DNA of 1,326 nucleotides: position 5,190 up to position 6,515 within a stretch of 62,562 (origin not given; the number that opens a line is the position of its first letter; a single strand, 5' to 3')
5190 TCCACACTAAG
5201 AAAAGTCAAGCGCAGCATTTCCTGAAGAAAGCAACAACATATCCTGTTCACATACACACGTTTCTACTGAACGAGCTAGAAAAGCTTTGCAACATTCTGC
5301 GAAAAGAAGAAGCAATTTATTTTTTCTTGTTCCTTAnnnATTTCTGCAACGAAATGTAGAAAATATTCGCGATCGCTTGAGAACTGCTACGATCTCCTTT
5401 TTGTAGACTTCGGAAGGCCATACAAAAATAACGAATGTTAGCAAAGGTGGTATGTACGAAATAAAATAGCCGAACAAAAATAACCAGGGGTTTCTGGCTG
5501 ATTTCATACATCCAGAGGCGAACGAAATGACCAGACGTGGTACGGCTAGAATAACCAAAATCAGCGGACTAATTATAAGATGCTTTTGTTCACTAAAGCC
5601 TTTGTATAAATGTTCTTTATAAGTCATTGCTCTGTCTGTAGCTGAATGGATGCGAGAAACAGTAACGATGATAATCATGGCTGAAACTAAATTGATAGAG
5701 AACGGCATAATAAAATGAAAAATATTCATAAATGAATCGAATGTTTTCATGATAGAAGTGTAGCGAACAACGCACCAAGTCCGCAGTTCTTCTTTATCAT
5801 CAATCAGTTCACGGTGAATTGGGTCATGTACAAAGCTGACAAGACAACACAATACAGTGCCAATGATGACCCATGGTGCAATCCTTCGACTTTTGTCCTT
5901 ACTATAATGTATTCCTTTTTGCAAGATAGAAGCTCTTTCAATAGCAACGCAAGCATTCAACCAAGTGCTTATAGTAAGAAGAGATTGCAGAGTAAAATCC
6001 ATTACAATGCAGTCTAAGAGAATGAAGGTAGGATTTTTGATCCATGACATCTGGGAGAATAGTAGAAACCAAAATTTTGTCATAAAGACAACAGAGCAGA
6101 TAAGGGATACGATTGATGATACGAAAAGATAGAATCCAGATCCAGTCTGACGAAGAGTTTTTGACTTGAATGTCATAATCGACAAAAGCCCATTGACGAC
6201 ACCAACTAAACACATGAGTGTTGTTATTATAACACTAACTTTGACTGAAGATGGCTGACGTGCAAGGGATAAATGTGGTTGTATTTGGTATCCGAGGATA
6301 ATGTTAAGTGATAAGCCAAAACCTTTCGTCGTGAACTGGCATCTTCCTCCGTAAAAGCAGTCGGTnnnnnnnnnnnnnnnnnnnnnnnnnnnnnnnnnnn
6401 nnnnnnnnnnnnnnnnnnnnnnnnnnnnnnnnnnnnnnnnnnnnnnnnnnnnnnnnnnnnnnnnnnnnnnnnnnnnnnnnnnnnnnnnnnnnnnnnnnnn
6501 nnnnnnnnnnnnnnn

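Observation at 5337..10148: Giant intronless LDLa–EGF–rhodopsin-like 7TM receptor, present as two paralogs near the window ends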

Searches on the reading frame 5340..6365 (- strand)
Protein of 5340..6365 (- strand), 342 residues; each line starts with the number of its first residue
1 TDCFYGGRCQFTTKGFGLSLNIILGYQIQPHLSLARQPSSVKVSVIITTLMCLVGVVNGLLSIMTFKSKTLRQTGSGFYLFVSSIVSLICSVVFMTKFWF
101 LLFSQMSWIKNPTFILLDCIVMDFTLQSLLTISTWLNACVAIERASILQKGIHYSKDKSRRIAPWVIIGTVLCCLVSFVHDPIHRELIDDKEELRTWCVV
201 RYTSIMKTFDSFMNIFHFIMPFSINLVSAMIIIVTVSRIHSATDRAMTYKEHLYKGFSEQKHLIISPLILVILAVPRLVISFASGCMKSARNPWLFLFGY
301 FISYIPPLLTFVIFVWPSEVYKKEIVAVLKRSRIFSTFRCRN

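Call 5: search_protein_families(library=pfam, proteins=[window:5340-6314:-], max_evalue=10)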
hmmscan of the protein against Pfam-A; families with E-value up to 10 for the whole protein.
seq(325 aa): 3 families
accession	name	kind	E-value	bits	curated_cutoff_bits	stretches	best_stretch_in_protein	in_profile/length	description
PF09335.16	VTT_dom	-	0.023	15.6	33.9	1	201-298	20-121/123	VTT domain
PF19094.5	EMC6_arch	-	0.032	15.1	26.7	1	26-72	3-50/87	EMC6-arch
PF20563.3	DUF6773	-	3.5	7.9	27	1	4-86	65-145/163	Family of unknown function (DUF6773)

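Call 17: search_protein_families(library=pfam, alignment_id=A2, max_evalue=0.01)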
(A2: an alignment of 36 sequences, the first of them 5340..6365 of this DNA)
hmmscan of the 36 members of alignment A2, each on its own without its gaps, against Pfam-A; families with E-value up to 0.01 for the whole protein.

A. member 1, window:5340-6365:- (342 aa): 0 families

B. families by the number of members that match (of 36 scanned): 8 families
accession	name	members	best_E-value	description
PF00001.26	7tm_1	30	2.3e-17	7 transmembrane receptor (rhodopsin family)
PF20485.3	DUF6724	1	0.00023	Family of unknown function (DUF6724)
PF10328.15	7TM_GPCR_Srx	1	0.00025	Serpentine type 7TM GPCR chemoreceptor Srx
PF20303.3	YLATT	1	0.002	YEATS-Like-Associating Three TM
PF00335.26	Tetraspanin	1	0.0024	Tetraspanin family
PF04143.19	Sulf_transp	1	0.0046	Sulphur transport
PF20563.3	DUF6773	1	0.0088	Family of unknown function (DUF6773)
PF03779.20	SPW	1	0.0099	SPW repeat domain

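Call 18: search_solved_structures(query=A2, max_evalue=0.01, show_alignments=2)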
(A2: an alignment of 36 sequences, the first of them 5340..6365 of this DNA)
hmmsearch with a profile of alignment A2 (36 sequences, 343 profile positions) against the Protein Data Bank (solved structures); distinct sequences matched with E-value up to 0.01: 84 (the best 60 are shown).
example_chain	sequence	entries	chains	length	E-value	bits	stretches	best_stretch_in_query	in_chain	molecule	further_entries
7vgy_A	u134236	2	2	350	8.4e-11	44.7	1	44-334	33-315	Melatonin receptor type 1A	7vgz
7db6_D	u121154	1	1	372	1e-10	44.4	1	45-334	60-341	Melatonin receptor type 1A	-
6me2_A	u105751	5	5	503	2.1e-09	40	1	44-236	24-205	chimera protein of Melatonin receptor type 1A and GlgA glycogen synthase | Fusion protein of Melatonin receptor type 1A and GlgA glycogen synthase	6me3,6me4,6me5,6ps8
7srq_R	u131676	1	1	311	3.9e-08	35.9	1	44-333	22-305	5-hydroxytryptamine receptor 2B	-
9wng_R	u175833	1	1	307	4.4e-08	35.7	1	44-326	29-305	5-hydroxytryptamine receptor 2B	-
8z3o_R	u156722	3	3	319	5.3e-08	35.4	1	43-251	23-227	Ovarian cancer G-protein coupled receptor 1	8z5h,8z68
7vh0_A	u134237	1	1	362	5.7e-08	35.4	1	44-332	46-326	Melatonin receptor type 1B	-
7srs_R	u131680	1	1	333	6.1e-08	35.3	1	44-336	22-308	5-hydroxytryptamine receptor 2B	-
9bhm_R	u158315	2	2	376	6.3e-08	35.2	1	43-251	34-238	Ovarian cancer G-protein coupled receptor 1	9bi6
9l9o_A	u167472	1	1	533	1.2e-07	34.3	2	237-334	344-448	Melatonin-related receptor,Soluble cytochrome b562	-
4ib4_A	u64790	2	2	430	1.6e-07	33.8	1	44-243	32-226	Chimera protein of human 5-hydroxytryptamine receptor 2B and E. Coli soluble cytochrome b5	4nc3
5tud_A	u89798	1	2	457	2.7e-07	33.2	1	44-243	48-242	5-hydroxytryptamine receptor 2B,Soluble cytochrome b562 chimera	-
6drx_A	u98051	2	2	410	3.2e-07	32.9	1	44-243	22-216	5HT2B receptor, BRIL chimera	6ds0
8zfz_R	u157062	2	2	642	4.9e-07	32.3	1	47-249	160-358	Soluble cytochrome b562,G-protein coupled receptor 4,LgBiT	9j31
4iar_A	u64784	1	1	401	7.1e-07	31.7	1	40-231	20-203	Chimera protein of human 5-hydroxytryptamine receptor 1B and E. Coli soluble cytochrome b5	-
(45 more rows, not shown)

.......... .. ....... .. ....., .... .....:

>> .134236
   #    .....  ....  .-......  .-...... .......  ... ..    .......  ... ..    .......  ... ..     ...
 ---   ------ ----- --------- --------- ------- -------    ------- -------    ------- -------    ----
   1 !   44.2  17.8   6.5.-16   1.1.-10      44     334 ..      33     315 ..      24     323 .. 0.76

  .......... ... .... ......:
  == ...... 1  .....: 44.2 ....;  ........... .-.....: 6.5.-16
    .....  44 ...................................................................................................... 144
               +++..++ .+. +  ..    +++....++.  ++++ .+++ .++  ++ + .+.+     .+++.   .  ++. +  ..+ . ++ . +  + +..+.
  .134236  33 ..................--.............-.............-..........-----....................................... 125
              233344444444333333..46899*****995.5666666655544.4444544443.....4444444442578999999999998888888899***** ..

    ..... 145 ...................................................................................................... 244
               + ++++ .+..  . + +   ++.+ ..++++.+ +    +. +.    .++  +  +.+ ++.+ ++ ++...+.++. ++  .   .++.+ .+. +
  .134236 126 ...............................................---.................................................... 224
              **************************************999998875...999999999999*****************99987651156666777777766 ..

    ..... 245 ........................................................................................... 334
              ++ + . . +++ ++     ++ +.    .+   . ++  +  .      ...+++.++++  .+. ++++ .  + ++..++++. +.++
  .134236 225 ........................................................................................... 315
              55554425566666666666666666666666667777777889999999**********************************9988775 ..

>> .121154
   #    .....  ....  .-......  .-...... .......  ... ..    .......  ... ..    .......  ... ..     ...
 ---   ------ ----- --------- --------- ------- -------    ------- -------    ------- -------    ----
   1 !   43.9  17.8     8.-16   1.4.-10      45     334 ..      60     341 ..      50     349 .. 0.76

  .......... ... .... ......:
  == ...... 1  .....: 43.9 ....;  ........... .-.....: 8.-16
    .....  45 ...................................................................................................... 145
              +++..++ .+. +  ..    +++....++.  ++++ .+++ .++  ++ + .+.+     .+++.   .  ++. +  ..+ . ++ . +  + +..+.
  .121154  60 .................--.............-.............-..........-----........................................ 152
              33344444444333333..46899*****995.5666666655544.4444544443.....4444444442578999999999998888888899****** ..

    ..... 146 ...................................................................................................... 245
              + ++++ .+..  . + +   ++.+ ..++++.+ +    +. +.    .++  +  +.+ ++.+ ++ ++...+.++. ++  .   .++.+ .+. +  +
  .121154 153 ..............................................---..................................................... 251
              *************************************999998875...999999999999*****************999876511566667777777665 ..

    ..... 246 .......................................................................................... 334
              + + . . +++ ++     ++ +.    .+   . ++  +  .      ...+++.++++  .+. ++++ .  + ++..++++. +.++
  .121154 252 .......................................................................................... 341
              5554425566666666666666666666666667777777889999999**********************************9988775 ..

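Call 25: predict_structure(alignment_id=A2)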
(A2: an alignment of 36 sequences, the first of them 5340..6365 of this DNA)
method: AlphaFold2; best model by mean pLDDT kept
length: 342 residues; sequences in the alignment: 36
mean_pLDDT: 87.9   pTM: 0.87
mean pLDDT of the five models: 87.9, 87.6, 87.6, 85.5, 84.4
residues with pLDDT >= 90: 200; 70-90: 111; 50-70: 25; < 50: 6
segments of 3 or more residues with pLDDT < 50: none
pLDDT, mean of each block of 10 residues (from residue 1): 48 62 87 95 97 95 92 92 96 96 93 93 93 95 95 95 98 96 89 83 88 92 94 93 91 91 86 81 60 84 89 85 88 78 72
secondary structure, 60 per line:
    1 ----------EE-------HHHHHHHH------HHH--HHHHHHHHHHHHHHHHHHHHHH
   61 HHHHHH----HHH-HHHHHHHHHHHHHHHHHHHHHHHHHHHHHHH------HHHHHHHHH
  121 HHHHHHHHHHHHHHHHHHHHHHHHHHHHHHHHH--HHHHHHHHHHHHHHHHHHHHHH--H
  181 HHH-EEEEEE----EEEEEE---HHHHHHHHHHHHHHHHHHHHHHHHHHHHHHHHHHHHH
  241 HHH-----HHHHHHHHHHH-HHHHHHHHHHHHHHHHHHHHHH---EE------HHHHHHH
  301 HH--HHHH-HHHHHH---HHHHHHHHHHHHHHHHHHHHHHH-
elements in order: H20-27 H39-66 H75-105 H112-153 H156-177 H180-183 E185-190 E195-200 H204-243 H249-259 H261-282 H294-302 H305-308 H310-315 H319-341

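Call 27: fold_search(model_id=the predicted structure, library=pdb)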
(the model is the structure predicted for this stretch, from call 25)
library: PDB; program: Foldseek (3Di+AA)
matches with E <= 10: 1814; with E <= 0.001: 1089
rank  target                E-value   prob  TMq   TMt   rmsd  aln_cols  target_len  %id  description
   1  8z66                  4.2e-08  1.00  0.65  0.74   4.6       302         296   14  Cryo-EM structure of the receptor of hGPR4-Gs complex in pH7.2 (released 2025-04-23)
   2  8z65_R                6.8e-08  1.00  0.65  0.74   4.6       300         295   15  Cryo-EM structure of the hGPR4-Gs complex in pH7.2 (released 2025-04-23)
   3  9ko2_R                9.3e-08  1.00  0.66  0.75   5.5       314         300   13  A Cryo_EM structure of CCR7 complex with CCL19 (released 2025-11-26)
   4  7xrr                  1.1e-07  1.00  0.60  0.65   6.1       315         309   13  Crystal structure of the human OX2R bound to the insomnia drug lemborexant. (released 2022-11-23)
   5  9kwg_A                1.2e-07  1.00  0.66  0.76   4.7       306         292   16  Structure of mouse C5a bound mouse C5aR1 in complex with Go (released 2025-11-26)
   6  7xw9_R                1.3e-07  1.00  0.65  0.76   4.5       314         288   16  Cryo-EM structure of the TRH-bound human TRHR-Gq complex (released 2022-12-28)
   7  8zpt_R                1.4e-07  1.00  0.68  0.78   3.7       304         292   12  Cryo-EM structure of prolactin-releasing peptide recognition with Gq (released 2024-09-25)
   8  7mbx_R                1.5e-07  1.00  0.64  0.74   4.5       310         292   15  Human Cholecystokinin 1 receptor (CCK1R) Gs complex (released 2021-05-26)
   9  7sr8_R                1.5e-07  1.00  0.66  0.78   4.1       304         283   13  Molecular mechanism of the the wake-promoting agent TAK-925 (released 2022-06-08)
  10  9bkj_R                1.9e-07  1.00  0.64  0.76   3.9       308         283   15  Cholecystokinin 1 receptor (CCK1R) Y140A mutant, Gq chimera (mGsqi) complex (released 2024-05-22)
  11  8xxr_R                2.0e-07  1.00  0.61  0.70   6.0       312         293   13  Structure of CXCR2 bound to CXCL6 (CXCR2-CXCL6-Go Full map) (released 2025-01-15)
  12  7yon_R                2.3e-07  1.00  0.64  0.71   4.8       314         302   17  Complex structure of Neuropeptide Y Y2 receptor in complex with PYY(3-36) and Gi (released 2023-03-22)
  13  9bkk_R                2.4e-07  1.00  0.66  0.78   3.8       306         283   16  Cholecystokinin 1 receptor (CCK1R) sterol 7M mutant, Gq chimera (mGsqi) complex (released 2024-05-22)
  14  7wj5_R                2.6e-07  1.00  0.67  0.80   3.9       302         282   16  Cryo-EM structure of human somatostatin receptor 2 complex with its agonist somatostatin delineates the ligand binding (released 2022-07-13)
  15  8zce_R                2.6e-07  1.00  0.63  0.72   4.9       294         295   17  Cryo-EM structure of GPR4 complexed with Gs in pH6.0 (released 2025-04-23)
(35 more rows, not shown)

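Call 44: search_protein_representatives(alignment_id=A2)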
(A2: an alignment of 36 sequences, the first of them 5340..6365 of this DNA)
Query: 36 sequences, 343 profile positions. Proteins with E-value up to 0.001 (for the whole library): 1804; up to 1e-10: 1062; up to 1e-30: 534. The best 150 are listed.
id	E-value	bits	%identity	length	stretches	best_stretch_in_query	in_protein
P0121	3.4e-152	522.8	-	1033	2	1-309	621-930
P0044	6.7e-148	508.7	-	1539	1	1-338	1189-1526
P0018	1.5e-145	500.9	-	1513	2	1-336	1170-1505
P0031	1.0e-143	494.9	-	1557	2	1-332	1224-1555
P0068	2.5e-142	490.3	-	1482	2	1-335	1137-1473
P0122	1.9e-141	487.4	-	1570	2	1-339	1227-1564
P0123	2.1e-139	480.7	-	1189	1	2-339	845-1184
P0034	5.4e-139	479.4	-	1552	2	2-338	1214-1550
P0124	4.3e-138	476.4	-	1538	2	2-334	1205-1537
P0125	9.6e-138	475.3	-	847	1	2-332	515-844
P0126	1.2e-137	474.9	-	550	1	1-333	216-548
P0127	2.4e-137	473.9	-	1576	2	2-336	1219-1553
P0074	2.5e-136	470.6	-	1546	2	2-334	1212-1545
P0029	3.3e-136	470.2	-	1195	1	2-341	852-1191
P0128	5.1e-136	469.6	-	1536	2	2-341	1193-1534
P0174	4.2e-121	420.5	-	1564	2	2-337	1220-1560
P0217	5.3e-106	370.9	-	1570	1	1-340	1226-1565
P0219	2.4e-105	368.7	-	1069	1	1-337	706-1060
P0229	5.1e-99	347.9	-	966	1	2-338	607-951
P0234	6.6e-95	334.4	-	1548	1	1-333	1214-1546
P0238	8.3e-91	320.9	-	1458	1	2-339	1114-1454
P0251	8.3e-84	297.9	-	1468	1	2-333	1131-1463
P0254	4.9e-83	295.4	-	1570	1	2-334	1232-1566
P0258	1.1e-81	290.9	-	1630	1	2-333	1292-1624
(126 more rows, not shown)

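Call 63: list_cluster_members(proteins=[P0258, P0254, P0251, P0238, P0234, P0229, P0219, P0217, P0121, P0001])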
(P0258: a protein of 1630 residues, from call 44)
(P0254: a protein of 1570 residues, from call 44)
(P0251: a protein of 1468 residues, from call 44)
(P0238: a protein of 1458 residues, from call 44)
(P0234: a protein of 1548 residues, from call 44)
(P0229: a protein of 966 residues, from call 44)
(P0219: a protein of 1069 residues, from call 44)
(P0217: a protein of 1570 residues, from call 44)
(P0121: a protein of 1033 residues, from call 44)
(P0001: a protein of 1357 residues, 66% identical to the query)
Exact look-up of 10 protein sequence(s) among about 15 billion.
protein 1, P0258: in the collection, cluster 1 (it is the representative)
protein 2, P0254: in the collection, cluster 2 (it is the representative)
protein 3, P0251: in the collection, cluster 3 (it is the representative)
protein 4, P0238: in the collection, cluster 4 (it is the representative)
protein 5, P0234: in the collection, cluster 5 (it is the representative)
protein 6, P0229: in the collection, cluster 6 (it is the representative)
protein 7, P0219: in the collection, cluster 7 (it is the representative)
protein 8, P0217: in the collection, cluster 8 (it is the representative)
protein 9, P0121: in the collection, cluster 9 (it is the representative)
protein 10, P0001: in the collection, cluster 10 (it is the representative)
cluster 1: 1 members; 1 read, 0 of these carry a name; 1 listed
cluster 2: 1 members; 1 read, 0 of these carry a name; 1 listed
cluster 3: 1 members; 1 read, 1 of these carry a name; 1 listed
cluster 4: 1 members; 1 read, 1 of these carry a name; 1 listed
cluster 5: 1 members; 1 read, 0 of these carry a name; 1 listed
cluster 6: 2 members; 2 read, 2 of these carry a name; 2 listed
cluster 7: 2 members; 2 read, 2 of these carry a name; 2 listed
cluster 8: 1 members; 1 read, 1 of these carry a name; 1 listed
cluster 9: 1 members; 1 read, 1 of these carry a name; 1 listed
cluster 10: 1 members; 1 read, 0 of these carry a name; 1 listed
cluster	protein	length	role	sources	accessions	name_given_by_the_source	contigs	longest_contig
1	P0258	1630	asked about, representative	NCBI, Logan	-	-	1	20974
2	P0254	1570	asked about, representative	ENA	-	-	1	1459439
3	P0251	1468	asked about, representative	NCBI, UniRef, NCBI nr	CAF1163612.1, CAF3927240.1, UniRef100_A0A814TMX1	unnamed protein product [Didymodactylos carnosus] | EGF-like domain-containing protein n=1 Tax=Didymodactylos carnosus TaxID=1234261 ...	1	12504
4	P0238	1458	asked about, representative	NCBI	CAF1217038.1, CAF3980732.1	unnamed protein product, partial [Didymodactylos carnosus]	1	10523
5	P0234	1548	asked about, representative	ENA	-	-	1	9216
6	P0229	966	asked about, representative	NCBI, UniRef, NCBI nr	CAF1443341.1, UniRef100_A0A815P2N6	unnamed protein product [Adineta ricciae] | Uncharacterized protein n=1 Tax=Adineta ricciae TaxID=249248 RepID=A0A815P2N6_ADIRI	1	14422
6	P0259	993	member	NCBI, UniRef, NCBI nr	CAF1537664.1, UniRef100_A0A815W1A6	unnamed protein product [Adineta ricciae] | G-protein coupled receptors family 1 profile domain-containing protein n=1 Tax=Adineta ...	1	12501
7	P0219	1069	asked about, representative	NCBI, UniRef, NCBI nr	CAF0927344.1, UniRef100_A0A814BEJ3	unnamed protein product [Adineta ricciae] | G-protein coupled receptors family 1 profile domain-containing protein n=1 Tax=Adineta ...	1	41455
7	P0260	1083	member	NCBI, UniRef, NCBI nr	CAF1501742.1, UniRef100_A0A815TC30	unnamed protein product [Adineta ricciae] | Uncharacterized protein n=1 Tax=Adineta ricciae TaxID=249248 RepID=A0A815TC30_ADIRI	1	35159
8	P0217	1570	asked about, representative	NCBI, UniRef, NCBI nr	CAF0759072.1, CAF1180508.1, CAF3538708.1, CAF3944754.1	unnamed protein product [Didymodactylos carnosus] | Uncharacterized protein n=1 Tax=Didymodactylos carnosus TaxID=1234261 ...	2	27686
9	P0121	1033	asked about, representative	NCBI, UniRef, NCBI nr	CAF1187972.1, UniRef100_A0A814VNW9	unnamed protein product [Adineta ricciae] | G-protein coupled receptors family 1 profile domain-containing protein n=1 Tax=Adineta ...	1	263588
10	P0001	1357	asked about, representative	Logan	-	-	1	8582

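Call 64: search_solved_structures(query=window:5340-6365:-, max_evalue=1, show_alignments=0)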
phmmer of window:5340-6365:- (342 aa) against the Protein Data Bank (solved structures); distinct sequences matched with E-value up to 1: 2.
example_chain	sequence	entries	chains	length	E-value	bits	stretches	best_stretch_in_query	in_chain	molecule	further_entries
8x5x_B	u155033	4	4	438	0.085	15.5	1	40-171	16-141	Histamine H1 receptor,Soluble cytochrome b562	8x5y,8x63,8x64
9lrb_R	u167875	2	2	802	0.69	12.5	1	39-171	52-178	Histamine H1 receptor,Genome polyprotein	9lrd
